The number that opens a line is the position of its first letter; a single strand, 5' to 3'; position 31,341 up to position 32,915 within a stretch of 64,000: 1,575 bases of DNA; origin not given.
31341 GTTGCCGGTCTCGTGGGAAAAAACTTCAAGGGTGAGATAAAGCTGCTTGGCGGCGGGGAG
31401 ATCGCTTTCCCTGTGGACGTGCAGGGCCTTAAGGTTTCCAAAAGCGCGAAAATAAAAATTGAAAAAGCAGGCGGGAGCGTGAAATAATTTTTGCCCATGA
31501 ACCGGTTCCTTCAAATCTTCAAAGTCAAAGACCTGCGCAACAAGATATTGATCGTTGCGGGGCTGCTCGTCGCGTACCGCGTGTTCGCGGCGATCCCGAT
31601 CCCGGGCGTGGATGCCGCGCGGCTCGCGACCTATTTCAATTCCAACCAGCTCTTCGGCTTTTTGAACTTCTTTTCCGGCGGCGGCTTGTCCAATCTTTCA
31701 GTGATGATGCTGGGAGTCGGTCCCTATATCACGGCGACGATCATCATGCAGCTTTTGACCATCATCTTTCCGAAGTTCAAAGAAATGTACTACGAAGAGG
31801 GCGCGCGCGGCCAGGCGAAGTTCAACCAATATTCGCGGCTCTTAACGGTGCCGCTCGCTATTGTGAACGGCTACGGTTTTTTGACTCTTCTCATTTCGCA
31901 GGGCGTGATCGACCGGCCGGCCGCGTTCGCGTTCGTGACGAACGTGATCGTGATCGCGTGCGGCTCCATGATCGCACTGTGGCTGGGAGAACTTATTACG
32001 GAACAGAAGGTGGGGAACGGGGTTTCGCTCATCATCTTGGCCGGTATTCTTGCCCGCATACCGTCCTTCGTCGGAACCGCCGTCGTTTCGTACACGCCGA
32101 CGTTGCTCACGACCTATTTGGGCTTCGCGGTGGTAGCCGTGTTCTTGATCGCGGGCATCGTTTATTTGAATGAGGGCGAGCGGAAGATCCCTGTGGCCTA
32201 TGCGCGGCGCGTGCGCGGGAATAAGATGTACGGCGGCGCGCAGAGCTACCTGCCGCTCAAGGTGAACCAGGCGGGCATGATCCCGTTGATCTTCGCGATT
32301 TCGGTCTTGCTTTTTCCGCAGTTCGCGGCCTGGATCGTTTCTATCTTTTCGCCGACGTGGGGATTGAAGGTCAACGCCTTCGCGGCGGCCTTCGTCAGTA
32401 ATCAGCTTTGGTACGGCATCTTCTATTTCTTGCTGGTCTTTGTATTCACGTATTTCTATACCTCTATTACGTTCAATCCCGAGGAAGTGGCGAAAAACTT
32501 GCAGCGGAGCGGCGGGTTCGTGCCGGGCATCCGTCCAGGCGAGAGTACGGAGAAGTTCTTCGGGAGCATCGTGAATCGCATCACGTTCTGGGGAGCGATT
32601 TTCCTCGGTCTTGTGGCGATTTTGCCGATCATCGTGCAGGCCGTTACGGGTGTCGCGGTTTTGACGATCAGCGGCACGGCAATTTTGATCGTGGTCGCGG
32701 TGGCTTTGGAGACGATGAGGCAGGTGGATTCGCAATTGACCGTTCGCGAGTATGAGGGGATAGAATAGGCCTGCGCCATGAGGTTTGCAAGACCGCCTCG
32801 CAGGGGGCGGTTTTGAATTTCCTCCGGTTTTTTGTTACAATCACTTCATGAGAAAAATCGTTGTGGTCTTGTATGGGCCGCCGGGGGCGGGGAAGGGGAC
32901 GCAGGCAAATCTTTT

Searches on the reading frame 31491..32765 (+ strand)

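Call 81: search_protein_families(library=pfam, proteins=[window:31491-32765:+], max_evalue=0.00001)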
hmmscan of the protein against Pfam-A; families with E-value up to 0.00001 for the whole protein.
window:31491-32765:+ (425 aa): 1 family
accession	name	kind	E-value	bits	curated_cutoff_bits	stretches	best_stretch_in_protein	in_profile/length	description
PF00344.25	SecY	-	1.1e-98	330.9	32.2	1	70-409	1-306/306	SecY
